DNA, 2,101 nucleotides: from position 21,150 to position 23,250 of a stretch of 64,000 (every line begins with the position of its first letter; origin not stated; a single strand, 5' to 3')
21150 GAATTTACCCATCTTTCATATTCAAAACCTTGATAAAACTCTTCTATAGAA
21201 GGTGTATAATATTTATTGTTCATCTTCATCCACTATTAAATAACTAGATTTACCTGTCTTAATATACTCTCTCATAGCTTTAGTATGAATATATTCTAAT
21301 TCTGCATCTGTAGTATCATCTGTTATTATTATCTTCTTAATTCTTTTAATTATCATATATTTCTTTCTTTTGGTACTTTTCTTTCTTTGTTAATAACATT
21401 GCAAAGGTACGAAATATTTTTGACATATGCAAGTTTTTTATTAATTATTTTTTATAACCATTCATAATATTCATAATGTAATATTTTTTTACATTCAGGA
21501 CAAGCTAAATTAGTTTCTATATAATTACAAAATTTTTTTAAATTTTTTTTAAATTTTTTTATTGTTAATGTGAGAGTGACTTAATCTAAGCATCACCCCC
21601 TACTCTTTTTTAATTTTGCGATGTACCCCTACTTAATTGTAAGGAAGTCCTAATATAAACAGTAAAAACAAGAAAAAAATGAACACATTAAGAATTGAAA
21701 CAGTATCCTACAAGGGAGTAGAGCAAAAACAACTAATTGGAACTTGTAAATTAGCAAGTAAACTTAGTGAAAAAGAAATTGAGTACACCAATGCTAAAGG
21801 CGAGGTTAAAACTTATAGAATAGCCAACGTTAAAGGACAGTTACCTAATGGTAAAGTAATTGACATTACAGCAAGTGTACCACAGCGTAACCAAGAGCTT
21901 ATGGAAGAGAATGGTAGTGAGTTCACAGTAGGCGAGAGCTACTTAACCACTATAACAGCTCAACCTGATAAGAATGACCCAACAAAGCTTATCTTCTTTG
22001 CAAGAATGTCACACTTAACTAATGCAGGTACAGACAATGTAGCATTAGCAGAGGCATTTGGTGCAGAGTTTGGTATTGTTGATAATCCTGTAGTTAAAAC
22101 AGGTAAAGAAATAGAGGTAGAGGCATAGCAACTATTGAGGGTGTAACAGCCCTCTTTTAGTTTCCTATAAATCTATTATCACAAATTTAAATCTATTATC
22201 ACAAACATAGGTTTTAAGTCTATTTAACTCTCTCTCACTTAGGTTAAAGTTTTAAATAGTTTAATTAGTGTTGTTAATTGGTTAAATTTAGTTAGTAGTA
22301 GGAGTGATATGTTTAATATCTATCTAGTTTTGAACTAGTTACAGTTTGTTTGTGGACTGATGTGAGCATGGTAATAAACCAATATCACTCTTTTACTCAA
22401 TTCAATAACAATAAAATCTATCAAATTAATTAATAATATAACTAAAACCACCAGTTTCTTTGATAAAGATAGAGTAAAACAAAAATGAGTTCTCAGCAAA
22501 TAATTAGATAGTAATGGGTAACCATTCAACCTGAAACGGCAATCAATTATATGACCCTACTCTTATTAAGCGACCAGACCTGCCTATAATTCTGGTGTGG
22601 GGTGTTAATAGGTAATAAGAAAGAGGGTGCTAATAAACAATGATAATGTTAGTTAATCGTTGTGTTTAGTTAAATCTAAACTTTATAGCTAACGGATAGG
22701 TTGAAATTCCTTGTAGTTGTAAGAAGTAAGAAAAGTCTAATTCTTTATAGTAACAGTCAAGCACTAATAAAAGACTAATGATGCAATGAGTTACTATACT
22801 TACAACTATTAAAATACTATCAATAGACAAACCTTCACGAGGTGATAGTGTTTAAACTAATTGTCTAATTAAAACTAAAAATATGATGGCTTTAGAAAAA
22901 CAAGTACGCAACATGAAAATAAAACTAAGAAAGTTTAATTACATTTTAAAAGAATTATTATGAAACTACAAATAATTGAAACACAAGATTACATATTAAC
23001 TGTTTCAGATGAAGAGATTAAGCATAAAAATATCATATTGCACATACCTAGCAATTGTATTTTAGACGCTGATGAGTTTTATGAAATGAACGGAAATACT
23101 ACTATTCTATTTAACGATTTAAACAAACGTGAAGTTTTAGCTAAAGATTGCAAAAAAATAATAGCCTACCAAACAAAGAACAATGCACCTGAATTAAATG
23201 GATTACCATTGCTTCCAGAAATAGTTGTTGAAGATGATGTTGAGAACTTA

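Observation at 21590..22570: Compositionally atypical 149-aa gene bracketed by a 10-11-nt direct repeat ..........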

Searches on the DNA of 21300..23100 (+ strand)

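Call 7: search_dna_similar(query=window:21400-23000:+, collection=phages, mode=distant)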
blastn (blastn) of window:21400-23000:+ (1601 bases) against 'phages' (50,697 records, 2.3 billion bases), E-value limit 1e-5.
No match.

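Call 8: search_rna_families(source=window, start=21300, end=23100, threshold=evalue, max_evalue=10)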
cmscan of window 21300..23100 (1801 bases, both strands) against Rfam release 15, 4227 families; matches with E-value up to 10: 6.
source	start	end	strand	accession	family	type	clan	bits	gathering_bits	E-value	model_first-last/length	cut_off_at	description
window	22082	22190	-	RF01492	rli28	Gene; sRNA;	-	26.8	45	0.75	1-186/186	no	Listeria sRNA rli28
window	23002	23077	+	RF00200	snoZ199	Gene; snRNA; snoRNA; CD-box;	-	25.1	47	0.2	1-84/84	no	Small nucleolar RNA Z199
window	21547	21623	-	RF01842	mycoplasma_FSE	Cis-reg; frameshift_element;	-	23.6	88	9.2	1-87/87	no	mycoplasma ribosomal frameshift element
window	22283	22412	+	RF03517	MIR5225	Gene; miRNA;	-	16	72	3.8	1-126/126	no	MIR5225 microRNA precursor family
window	21597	21616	-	RF02914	DUF805b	Cis-reg;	CL00115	15.1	35.6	0.56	1-35/35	no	DUF805b RNA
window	21843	21967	-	RF01956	NEAT1_2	Gene; lncRNA;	-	14.3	60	5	1-116/116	no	Nuclear enriched abundant transcript 1 conserved region 2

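Call 52: search_with_rna_model(model_id=R1, sources=[L001, L008, L011, L016, L022, L031, L042, L047, L049, L053, L067, L078, L083, L094, L100, L109, L110, L120, L245, L246, L248, L249, L250, L251, L253, L254, L256, L257, L258, L259, L260, L262, L263, L266, L267, L268, L269, L270, L271, L272, L273, L274, L275, L276, L277, L278, L279, L280, L283, L287, L290, L291, L293, L295, L296, L297, L298, L300, L301, L303, L304, L305, L306, L307, L308, L310, L313, L316, L317, L320, L321, L323, L324, L325, L327, L329, L330, L331, L332, L333], max_evalue=0.001)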
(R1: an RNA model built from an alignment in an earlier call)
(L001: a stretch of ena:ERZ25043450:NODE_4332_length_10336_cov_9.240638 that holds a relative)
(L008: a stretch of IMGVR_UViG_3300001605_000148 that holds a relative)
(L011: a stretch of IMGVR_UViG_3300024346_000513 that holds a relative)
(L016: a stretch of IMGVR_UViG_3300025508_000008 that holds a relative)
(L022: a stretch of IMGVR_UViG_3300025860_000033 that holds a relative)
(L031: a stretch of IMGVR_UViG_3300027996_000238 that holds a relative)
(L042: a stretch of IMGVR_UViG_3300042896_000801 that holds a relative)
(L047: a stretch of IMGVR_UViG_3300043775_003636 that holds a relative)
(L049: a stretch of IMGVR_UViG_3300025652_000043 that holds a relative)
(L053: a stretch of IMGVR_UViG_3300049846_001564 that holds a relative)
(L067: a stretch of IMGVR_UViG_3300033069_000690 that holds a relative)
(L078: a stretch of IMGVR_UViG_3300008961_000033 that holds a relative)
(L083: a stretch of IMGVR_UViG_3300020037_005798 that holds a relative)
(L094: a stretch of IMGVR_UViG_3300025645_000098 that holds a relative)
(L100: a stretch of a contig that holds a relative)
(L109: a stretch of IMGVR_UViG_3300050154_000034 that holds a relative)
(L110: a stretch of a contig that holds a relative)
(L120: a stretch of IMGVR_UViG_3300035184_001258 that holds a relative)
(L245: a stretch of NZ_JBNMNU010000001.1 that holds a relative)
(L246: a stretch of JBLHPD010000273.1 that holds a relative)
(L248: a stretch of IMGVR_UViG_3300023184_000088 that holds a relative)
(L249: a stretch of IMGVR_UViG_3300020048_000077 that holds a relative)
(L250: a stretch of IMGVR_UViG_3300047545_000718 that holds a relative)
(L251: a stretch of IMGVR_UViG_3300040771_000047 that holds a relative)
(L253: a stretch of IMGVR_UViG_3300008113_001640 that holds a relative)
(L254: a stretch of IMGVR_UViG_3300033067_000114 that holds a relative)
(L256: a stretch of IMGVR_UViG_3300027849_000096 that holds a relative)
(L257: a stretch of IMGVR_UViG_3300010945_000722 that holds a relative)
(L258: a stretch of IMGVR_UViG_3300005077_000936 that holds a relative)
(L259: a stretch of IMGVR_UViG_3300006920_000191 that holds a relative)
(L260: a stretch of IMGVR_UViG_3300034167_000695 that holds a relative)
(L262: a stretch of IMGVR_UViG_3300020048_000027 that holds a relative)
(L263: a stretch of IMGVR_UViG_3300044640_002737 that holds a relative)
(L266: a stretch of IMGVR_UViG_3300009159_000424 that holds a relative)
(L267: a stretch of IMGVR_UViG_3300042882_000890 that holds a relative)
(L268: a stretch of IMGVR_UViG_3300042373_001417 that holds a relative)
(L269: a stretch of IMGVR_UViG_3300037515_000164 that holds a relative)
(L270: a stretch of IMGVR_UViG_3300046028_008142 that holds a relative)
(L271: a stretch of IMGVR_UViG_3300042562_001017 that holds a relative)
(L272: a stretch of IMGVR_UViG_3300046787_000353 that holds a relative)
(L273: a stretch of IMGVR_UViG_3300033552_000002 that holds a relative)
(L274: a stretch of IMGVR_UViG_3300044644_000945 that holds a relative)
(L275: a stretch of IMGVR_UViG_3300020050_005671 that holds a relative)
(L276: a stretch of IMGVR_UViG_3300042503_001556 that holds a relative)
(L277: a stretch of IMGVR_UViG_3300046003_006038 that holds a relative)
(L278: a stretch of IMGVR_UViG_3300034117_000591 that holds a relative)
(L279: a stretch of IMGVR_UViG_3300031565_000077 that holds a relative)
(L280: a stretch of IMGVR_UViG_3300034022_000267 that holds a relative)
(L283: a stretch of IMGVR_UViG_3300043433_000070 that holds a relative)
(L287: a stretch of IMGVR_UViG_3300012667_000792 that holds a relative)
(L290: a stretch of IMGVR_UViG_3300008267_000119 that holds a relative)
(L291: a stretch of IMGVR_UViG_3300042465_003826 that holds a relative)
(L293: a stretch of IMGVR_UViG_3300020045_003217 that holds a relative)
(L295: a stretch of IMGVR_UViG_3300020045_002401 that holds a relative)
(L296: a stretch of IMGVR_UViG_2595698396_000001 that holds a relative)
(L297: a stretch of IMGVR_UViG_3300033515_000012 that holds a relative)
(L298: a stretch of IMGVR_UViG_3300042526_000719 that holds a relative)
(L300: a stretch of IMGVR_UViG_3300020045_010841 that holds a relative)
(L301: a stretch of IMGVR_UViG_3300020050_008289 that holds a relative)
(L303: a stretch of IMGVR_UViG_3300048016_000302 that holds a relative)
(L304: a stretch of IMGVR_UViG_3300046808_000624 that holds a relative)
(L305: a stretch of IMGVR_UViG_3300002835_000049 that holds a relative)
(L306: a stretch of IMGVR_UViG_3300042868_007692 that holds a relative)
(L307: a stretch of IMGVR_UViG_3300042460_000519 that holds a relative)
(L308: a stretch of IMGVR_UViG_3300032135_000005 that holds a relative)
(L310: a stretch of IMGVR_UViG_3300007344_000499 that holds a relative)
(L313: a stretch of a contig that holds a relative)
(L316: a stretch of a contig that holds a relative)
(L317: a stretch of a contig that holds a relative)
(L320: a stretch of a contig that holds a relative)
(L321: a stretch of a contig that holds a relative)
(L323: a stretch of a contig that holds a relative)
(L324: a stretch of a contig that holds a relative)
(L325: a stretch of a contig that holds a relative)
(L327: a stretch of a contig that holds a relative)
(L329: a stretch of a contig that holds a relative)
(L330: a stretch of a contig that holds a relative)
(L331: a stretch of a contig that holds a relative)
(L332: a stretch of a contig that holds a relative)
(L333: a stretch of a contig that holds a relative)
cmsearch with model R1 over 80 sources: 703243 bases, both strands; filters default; matches with E-value up to 0.001: 88.
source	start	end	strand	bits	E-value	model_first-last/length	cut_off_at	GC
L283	7524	7756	-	207.5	9.2e-49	1-240/240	no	0.35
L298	8744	9004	-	202.6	1.5e-47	1-240/240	no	0.36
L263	7067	7314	-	197.3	3.1e-46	1-240/240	no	0.4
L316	1924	2197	+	195.7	7.8e-46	1-240/240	no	0.38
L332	9198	9418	+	191.9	6.9e-45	1-240/240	no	0.35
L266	1811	2055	+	191.5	8.7e-45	1-240/240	no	0.42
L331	4256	4486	-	190.4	1.6e-44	1-240/240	no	0.35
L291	3723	3986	-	188.7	4.5e-44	1-240/240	no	0.39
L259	13472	13705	+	188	6.3e-44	1-240/240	no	0.34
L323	1798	2033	-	186.5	1.5e-43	1-240/240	no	0.39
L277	2956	3205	-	185.2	3.1e-43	1-240/240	no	0.4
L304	2637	2902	+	180.1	5.9e-42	1-240/240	no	0.38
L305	8009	8226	-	179.7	7.6e-42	1-240/240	no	0.38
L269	1756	1968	-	176.6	4.3e-41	1-240/240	no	0.35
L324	1717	1971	+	175.4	8.9e-41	1-240/240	no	0.37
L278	2123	2371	-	173.6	2.4e-40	1-240/240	no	0.34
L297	4578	4844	-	173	3.5e-40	1-240/240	no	0.33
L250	7478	7661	+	170.3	1.7e-39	1-240/240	no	0.38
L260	8877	9146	+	169.8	2.2e-39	1-240/240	no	0.36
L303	798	971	+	169.4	2.7e-39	1-240/240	no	0.37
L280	11337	11612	+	169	3.5e-39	1-240/240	no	0.38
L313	1318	1586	+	168.9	3.5e-39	1-240/240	no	0.37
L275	2285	2471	-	168.4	4.8e-39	1-240/240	no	0.37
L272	1417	1605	-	166.8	1.2e-38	1-240/240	no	0.39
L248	8076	8297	-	165.1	3.2e-38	1-240/240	no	0.38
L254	850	1082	+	164.1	5.7e-38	1-240/240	no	0.31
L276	2111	2397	-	160.6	4.2e-37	1-240/240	no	0.36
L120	8538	8840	-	160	5.7e-37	1-240/240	no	0.38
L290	1888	2135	-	159.5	7.6e-37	1-240/240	no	0.33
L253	1219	1528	+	157.6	2.3e-36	1-240/240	no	0.34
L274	717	935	-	157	3.2e-36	1-240/240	no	0.37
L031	11249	11516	+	155.3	8.7e-36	1-240/240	no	0.38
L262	950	1177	-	153.8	2e-35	1-240/240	no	0.37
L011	1109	1420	+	153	3.3e-35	1-240/240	no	0.39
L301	3260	3526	-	152.1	5.4e-35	1-240/240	no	0.38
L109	547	878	-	151.3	8.5e-35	1-240/240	no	0.37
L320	5668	5927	+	150.7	1.2e-34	1-240/240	no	0.39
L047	641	871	-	150.1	1.7e-34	1-240/240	no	0.35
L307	1032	1237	-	147.8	6.5e-34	1-240/240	no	0.41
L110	1229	1481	+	144.8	3.6e-33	1-240/240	no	0.36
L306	5111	5329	+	142.2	1.5e-32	1-240/240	no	0.37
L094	450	676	+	139.4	7.7e-32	1-240/240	no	0.34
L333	1044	1232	+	138.1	1.6e-31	1-240/240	no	0.3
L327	6275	6518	+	134.3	1.4e-30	1-240/240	no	0.34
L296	1973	2223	+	131.3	7.8e-30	1-240/240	no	0.37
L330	3120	3402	-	131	9.6e-30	1-240/240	no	0.35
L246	1230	1485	+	130.7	1.1e-29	1-240/240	no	0.36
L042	1535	1786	+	126.6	1.1e-28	1-240/240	no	0.36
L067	1294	1556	+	123.6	6.6e-28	1-240/240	no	0.35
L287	6072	6346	-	122.7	1.1e-27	1-240/240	no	0.37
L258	1433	1663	+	122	1.6e-27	1-240/240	no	0.38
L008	5024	5211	+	121.2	2.6e-27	1-240/240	no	0.36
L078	4079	4364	+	119.7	5.9e-27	1-240/240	no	0.34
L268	12687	12933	+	117.7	1.9e-26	1-240/240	no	0.36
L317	3600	3926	-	116.2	4.5e-26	1-240/240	no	0.4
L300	6992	7317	-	115.5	6.5e-26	1-240/240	no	0.37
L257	4755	4974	-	115.4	7.1e-26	1-240/240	no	0.36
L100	3176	3439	+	115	9e-26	1-240/240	no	0.34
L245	1839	2123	+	113.4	2.2e-25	1-240/240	no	0.34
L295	4527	4844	-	112.8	3.1e-25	1-240/240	no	0.34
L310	9369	9566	-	112.1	4.6e-25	1-240/240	no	0.38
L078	4429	4672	+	110.9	9.3e-25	1-240/240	no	0.37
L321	4757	4980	+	107.4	7e-24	1-240/240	no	0.34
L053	5878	6256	-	102.9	8.8e-23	1-240/240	no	0.36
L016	1150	1374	-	96.1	4.4e-21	45-240/240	5'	0.37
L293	11016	11219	+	94.5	1.1e-20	1-240/240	no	0.33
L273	4160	4435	+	91.1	7.8e-20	1-240/240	no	0.34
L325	1323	1557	+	86.7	9.3e-19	1-240/240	no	0.35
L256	11830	12104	-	79.4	6e-17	41-240/240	5'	0.34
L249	3228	3407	-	77.5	1.8e-16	67-240/240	5'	0.39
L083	370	593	-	76.3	3.7e-16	1-240/240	no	0.33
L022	115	380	+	70.4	1.1e-14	1-240/240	no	0.37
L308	2422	2630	+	67.7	5e-14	1-240/240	no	0.31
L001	6041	6237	+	65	2.3e-13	1-240/240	no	0.32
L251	671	772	+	63.6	5.1e-13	1-240/240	no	0.36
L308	1973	2090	+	57.5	1.7e-11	1-240/240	no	0.31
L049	287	399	-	57.5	1.7e-11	116-233/240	no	0.34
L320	2876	3031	+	54.7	8.4e-11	1-240/240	no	0.34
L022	1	93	+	54.6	8.7e-11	162-240/240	5'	0.34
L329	1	100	+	51.7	4.7e-10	134-240/240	5'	0.4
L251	902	1086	+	50.8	8.1e-10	1-240/240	no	0.37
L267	1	112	+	50.3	1.1e-09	123-240/240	5'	0.41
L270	9125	9338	-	40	3.8e-07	1-240/240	no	0.36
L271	9907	10120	-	40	3.8e-07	1-240/240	no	0.36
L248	11146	11267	-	39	6.6e-07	1-240/240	no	0.34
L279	8362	8508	+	34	1.2e-05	1-240/240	no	0.32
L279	7756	7961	+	33.9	1.2e-05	1-240/240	no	0.35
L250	13174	13267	+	30.8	7.4e-05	30-101/240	no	0.33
